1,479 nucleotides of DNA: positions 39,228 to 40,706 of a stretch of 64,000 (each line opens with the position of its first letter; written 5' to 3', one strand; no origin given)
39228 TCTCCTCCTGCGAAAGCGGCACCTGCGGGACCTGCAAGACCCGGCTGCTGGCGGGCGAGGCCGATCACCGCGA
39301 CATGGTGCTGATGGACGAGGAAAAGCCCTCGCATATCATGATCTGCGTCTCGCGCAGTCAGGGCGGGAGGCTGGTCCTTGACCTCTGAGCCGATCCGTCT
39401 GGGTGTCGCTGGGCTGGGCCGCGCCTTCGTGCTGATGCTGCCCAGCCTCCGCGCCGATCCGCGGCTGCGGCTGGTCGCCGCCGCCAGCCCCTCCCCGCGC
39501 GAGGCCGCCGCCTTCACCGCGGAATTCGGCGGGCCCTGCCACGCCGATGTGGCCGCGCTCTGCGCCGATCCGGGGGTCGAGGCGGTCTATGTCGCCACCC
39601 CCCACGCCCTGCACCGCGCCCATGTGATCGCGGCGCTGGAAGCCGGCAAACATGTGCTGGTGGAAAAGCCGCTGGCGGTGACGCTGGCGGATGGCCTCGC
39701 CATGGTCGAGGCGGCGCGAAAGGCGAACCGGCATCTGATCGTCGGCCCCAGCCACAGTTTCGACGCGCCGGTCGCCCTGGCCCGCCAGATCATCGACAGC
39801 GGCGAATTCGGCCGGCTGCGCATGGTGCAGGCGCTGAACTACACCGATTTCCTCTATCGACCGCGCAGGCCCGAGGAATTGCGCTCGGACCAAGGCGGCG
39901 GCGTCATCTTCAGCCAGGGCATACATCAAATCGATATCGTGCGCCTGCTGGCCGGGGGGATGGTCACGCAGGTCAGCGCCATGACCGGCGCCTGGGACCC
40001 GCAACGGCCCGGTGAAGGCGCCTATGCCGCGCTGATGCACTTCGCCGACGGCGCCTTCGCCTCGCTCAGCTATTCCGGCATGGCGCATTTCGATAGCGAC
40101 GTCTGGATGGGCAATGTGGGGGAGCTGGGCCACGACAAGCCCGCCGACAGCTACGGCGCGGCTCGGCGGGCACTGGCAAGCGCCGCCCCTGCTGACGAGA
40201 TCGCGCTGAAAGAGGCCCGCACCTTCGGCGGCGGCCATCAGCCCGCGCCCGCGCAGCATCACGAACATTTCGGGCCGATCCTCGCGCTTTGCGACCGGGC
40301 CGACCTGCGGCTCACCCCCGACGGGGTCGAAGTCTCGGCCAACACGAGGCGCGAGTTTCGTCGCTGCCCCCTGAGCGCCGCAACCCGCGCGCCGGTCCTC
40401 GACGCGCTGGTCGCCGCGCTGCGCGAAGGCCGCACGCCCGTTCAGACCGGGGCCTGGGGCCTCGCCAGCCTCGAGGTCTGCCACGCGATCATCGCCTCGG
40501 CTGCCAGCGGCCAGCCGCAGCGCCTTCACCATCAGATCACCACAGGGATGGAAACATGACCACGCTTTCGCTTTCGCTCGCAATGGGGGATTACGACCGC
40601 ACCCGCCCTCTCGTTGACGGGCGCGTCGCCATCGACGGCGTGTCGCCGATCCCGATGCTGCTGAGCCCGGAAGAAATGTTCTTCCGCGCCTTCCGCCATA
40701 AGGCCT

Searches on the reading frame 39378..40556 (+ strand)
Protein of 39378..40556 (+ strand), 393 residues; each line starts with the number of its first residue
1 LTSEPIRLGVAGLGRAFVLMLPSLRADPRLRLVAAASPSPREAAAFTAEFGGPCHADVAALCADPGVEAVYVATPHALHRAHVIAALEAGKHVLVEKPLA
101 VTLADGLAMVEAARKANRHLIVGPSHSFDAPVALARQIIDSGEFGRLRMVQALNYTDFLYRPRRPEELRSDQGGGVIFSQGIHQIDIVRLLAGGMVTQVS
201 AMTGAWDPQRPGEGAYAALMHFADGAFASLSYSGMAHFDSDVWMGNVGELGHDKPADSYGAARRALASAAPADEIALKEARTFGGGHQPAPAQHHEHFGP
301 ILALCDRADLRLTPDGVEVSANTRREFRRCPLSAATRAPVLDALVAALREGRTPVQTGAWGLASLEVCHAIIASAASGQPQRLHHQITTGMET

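Call 71: search_protein_families(library=ncbifam, proteins=[window:39378-40556:+], max_evalue=1e-10)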
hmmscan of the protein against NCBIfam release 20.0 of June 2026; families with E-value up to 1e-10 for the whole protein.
window:39378-40556:+ (393 aa): 7 families
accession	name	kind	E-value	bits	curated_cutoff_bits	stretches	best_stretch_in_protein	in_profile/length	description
TIGR04380.1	myo_inos_iolG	equivalog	2.6e-31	108.7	355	1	6-251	2-248/330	inositol 2-dehydrogenase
NF040723.1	UDP-GlcNAcDh_Arch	equivalog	2.7e-24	86.2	450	1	9-207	7-192/302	UDP-N-acetylglucosamine 3-dehydrogenase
NF052479.1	LevoglcsnDh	equivalog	5.1e-23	81.4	650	1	54-213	61-222/386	levoglucosan dehydrogenase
NF041392.1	XylDh_Gfo6_Halo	equivalog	6.4e-17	61.4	350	1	66-242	82-264/350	D-xylose 1-dehydrogenase Gfo6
NF008607.0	PRK11579.1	subfamily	1.2e-15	57.3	330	1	3-194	2-191/346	oxidoreductase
NF052679.1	InsChiInosDhIolG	equivalog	6.9e-13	48.3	540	1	55-191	55-184/343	bifunctional inositol 2-dehydrogenase/D-chiro-inositol 1-dehydrogenase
NF007574.0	PRK10206.1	equivalog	5.2e-12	45.5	352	1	56-192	55-187/345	oxidoreductase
